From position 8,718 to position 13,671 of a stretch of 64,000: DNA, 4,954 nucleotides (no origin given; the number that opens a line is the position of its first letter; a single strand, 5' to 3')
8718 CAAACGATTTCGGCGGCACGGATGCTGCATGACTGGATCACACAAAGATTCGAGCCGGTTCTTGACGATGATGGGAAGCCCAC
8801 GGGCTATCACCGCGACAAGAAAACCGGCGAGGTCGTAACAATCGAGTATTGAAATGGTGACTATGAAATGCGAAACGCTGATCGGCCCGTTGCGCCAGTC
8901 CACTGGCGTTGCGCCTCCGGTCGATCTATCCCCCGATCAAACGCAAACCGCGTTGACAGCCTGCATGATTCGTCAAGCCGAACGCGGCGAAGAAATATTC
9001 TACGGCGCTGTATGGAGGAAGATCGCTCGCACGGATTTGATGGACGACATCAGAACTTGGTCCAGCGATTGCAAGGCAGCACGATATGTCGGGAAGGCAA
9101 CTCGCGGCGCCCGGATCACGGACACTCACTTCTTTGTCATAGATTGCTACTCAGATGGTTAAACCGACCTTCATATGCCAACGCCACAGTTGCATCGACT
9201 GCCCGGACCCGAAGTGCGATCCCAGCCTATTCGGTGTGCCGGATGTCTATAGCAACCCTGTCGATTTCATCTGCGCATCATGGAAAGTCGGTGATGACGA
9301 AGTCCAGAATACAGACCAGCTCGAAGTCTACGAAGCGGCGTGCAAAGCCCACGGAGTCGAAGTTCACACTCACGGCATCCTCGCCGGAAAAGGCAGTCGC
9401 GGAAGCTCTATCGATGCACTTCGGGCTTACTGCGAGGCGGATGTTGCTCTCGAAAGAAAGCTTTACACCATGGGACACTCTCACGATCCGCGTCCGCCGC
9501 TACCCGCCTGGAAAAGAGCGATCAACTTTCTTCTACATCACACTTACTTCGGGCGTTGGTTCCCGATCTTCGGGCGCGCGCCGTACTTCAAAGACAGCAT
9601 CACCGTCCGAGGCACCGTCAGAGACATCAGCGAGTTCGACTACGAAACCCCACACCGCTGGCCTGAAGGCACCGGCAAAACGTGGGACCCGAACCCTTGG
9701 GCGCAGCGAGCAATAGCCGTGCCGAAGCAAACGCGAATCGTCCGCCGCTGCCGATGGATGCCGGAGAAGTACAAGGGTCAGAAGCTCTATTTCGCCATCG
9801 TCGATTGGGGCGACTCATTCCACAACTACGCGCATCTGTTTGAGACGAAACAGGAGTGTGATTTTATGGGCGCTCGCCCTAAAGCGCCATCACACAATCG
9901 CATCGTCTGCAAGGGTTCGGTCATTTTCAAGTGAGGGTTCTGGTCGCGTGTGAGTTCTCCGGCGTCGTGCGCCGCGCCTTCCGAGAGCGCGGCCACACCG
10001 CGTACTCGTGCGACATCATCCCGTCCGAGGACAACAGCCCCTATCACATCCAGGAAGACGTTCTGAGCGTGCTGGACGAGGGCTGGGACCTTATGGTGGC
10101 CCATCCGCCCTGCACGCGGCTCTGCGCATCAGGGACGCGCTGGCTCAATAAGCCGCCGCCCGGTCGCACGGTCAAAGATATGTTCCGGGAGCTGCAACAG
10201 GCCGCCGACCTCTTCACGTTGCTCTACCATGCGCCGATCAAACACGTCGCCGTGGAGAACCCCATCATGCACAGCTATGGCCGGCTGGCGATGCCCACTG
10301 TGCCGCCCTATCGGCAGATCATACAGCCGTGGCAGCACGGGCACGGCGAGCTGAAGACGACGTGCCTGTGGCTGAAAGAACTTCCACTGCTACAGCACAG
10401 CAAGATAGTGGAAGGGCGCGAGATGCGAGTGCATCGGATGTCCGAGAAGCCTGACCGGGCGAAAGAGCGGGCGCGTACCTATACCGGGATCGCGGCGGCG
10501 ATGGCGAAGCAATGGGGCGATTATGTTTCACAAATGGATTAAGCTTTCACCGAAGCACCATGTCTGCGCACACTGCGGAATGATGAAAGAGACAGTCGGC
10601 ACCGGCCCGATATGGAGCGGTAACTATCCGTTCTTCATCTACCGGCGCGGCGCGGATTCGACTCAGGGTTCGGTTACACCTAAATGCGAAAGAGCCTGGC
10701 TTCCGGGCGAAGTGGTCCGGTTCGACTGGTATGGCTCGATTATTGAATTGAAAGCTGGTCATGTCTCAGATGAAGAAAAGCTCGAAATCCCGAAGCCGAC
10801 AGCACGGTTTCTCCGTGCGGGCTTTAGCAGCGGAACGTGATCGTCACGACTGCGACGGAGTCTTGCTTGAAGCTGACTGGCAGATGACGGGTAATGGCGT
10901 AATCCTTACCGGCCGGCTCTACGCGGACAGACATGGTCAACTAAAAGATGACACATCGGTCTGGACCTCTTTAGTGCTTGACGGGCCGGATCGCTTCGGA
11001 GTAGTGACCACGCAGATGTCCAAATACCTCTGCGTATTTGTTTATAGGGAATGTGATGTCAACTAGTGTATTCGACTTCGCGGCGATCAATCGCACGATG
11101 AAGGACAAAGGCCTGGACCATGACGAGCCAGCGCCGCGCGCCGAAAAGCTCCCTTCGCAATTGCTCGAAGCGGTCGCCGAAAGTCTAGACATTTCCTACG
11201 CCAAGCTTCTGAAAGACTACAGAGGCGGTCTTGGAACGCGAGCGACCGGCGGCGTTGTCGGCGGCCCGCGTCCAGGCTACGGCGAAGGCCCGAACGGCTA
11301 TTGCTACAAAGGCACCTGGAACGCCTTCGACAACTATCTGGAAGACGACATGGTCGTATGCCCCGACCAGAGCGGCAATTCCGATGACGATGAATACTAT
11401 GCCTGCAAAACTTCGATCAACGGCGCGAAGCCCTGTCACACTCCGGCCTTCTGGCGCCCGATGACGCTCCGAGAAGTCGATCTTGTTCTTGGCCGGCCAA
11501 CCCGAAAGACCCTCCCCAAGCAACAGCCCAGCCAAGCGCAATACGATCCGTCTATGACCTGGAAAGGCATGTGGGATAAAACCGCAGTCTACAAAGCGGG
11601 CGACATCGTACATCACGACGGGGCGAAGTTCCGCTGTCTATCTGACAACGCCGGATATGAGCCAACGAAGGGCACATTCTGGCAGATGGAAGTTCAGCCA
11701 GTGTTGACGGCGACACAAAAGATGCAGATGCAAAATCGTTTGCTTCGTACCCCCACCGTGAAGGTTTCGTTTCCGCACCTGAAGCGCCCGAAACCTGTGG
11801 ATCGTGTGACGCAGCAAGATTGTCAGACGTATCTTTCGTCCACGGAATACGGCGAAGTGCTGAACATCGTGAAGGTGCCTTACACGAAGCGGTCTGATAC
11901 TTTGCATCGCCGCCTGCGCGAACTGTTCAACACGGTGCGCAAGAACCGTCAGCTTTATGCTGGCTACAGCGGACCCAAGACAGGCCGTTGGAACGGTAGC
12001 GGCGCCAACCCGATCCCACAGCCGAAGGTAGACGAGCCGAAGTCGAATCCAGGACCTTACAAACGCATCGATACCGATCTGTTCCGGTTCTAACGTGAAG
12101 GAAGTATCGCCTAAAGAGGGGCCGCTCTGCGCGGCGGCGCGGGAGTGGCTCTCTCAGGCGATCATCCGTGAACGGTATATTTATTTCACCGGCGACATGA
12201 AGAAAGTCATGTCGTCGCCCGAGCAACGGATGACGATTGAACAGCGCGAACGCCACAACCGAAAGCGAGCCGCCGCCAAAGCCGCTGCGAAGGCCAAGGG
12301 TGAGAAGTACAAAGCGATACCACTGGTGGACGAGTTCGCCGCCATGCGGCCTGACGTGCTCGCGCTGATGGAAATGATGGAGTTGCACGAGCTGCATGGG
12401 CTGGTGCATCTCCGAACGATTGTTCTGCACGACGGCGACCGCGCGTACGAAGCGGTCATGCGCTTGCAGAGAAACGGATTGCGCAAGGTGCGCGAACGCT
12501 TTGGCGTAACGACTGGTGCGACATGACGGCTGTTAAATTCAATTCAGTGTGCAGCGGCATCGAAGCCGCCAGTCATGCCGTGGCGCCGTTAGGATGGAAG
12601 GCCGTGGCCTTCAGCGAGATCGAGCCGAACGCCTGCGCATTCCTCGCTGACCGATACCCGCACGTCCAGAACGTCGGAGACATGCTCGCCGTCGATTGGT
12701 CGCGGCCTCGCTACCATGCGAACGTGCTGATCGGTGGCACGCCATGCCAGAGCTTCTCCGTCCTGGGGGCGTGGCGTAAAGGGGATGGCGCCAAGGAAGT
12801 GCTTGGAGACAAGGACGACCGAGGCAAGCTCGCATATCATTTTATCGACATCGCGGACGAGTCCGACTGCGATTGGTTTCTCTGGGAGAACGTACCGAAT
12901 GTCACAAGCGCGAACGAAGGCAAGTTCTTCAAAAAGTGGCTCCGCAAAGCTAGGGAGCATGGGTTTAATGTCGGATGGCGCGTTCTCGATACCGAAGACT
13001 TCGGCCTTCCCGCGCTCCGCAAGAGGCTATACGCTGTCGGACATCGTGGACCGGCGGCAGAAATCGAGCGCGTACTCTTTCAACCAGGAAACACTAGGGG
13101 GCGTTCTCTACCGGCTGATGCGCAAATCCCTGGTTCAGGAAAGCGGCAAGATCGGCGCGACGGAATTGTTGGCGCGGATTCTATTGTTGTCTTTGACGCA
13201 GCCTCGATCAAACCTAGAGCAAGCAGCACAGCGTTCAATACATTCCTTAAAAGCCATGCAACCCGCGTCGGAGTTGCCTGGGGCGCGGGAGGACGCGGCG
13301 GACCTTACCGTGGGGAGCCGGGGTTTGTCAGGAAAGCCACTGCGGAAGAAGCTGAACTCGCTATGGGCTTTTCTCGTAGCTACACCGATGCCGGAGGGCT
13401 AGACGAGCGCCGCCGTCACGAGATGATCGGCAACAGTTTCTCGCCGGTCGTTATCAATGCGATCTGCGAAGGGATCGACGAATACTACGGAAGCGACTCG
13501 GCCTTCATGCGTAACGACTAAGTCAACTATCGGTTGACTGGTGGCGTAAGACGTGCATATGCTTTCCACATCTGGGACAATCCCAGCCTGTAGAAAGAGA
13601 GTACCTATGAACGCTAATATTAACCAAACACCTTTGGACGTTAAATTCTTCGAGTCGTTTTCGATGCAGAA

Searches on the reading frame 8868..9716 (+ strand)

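Call 12: search_protein_families(library=phrogs, proteins=[window:8868-9716:+], max_evalue=0.001)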
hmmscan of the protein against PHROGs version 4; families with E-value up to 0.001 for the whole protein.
window:8868-9716:+ (282 aa): 0 families

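Call 28: search_protein_families(library=pfam, proteins=[window:8868-9716:+], max_evalue=0.01)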
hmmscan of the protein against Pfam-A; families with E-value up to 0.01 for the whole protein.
window:8868-9716:+ (282 aa): 1 family
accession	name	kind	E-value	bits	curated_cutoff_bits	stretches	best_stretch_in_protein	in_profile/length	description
PF18019.7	Cas3_HD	-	0.0015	19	23.1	1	55-188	71-170/207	Cas3, HD domain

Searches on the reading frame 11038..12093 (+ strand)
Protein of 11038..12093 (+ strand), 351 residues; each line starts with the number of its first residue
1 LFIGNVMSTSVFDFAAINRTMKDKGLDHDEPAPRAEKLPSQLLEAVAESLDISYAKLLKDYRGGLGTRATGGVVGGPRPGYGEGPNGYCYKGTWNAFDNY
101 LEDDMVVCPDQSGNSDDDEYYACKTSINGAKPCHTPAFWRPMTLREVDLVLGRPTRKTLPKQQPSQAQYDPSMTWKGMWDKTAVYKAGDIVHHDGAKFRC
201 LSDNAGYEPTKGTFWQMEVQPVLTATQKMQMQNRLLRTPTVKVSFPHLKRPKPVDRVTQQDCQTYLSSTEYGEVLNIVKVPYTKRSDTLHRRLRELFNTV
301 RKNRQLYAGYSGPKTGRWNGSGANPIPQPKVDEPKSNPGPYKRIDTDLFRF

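Call 12: search_protein_families(library=phrogs, proteins=[window:11038-12093:+], max_evalue=0.001)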
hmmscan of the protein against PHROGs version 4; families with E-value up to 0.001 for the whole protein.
window:11038-12093:+ (351 aa): 2 families
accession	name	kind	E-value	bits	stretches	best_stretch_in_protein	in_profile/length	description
phrog_5073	-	tail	7.2e-07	29.6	1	173-217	212-256/519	tail fiber protein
phrog_9851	-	tail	0.00093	18.1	0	172-218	216-265/1092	tail fiber protein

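Call 28: search_protein_families(library=pfam, proteins=[window:11038-12093:+], max_evalue=0.01)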
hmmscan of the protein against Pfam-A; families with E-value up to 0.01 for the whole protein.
window:11038-12093:+ (351 aa): 1 family
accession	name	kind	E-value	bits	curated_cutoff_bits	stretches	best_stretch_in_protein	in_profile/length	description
PF02839.19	CBM_5_12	-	1.1e-05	25.7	26.2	1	179-202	2-25/44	Carbohydrate-binding module family 5/12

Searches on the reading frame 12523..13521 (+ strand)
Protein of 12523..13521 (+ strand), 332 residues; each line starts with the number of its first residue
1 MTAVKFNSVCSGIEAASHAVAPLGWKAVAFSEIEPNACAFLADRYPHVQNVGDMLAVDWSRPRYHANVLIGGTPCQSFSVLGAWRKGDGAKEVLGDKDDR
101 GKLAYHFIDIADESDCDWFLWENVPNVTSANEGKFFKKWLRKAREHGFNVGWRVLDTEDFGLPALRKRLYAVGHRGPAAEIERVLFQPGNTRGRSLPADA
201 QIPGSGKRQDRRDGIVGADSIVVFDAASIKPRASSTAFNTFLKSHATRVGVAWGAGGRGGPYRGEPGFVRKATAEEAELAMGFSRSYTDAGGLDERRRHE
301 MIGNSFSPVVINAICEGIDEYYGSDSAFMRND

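Call 12: search_protein_families(library=phrogs, proteins=[window:12523-13521:+], max_evalue=0.001)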
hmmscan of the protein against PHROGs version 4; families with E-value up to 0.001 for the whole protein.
window:12523-13521:+ (332 aa): 5 families
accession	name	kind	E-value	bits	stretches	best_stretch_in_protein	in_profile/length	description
phrog_116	-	other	3.9e-63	215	1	1-325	205-496/779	DNA methyltransferase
phrog_363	-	other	3.9e-38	132.4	1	4-320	54-314/327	DNA methyltransferase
phrog_864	-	DNA, RNA and nucleotide metabolism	2.3e-08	33.9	1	19-143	656-764/1064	DNA primase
phrog_29583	-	other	0.00012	21.9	1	24-210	32-225/468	DNA methyltransferase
phrog_32758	-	other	0.00066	20.5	0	142-172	11-41/154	DNA methyltransferase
